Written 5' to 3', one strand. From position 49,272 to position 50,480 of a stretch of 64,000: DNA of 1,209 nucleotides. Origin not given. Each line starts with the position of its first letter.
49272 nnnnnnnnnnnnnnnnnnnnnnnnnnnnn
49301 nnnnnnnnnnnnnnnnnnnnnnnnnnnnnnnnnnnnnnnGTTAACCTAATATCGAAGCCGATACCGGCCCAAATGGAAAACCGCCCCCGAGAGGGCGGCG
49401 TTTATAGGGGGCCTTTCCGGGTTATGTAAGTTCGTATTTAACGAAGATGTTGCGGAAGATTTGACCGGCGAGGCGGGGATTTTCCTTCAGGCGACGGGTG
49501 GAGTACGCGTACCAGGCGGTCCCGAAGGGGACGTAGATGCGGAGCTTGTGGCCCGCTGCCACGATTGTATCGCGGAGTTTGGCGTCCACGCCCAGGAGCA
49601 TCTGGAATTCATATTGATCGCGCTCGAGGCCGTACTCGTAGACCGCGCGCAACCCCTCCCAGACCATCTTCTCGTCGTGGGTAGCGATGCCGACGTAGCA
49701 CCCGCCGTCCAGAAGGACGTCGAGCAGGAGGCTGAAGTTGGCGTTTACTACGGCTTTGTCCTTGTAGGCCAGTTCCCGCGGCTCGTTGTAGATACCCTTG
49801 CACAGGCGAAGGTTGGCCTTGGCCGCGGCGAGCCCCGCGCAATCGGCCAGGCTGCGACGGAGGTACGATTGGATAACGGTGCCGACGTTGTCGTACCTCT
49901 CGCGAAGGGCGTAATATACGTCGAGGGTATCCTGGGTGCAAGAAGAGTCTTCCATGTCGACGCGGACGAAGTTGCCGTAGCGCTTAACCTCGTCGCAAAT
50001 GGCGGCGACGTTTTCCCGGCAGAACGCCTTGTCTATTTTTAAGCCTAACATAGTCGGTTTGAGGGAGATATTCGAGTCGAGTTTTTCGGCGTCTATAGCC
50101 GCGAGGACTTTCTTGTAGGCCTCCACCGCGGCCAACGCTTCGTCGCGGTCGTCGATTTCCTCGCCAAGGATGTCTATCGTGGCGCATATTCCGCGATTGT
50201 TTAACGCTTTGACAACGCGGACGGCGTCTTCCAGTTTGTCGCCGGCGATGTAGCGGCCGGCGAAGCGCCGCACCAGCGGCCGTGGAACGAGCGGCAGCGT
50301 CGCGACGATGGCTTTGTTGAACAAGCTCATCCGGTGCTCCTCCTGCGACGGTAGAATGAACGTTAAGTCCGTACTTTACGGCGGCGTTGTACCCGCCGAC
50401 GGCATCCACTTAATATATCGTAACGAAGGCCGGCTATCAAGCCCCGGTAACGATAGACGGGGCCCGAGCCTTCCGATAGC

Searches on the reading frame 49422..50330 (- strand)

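Call 6: search_protein_families(library=pfam, proteins=[window:49422-50330:-])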
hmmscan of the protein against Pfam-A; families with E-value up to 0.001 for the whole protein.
window:49422-50330:- (302 aa): 1 family
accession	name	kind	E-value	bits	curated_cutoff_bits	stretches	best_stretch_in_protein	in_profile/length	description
PF01619.24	Pro_dh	-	1.3e-29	104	27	1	38-287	3-272/278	Proline dehydrogenase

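Call 7: search_protein_families(library=ncbifam, proteins=[window:49422-50330:-])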
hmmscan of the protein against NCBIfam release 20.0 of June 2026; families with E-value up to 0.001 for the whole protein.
window:49422-50330:- (302 aa): 3 families
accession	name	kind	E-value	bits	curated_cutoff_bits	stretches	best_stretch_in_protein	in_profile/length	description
NF045947.1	ProDh_Thermus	equivalog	1.4e-67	228.1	500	1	21-286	29-295/307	proline dehydrogenase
NF008869.0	PRK11904.1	equivalog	3.7e-11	41.6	747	1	22-284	175-473/1042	bifunctional proline dehydrogenase/L-glutamate gamma-semialdehyde dehydrogenase PutA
NF008772.0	PRK11809.1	equivalog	4.5e-05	21.2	1750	0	237-285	505-561/1318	trifunctional transcriptional regulator/proline dehydrogenase/L-glutamate gamma-semialdehyde dehydrogenase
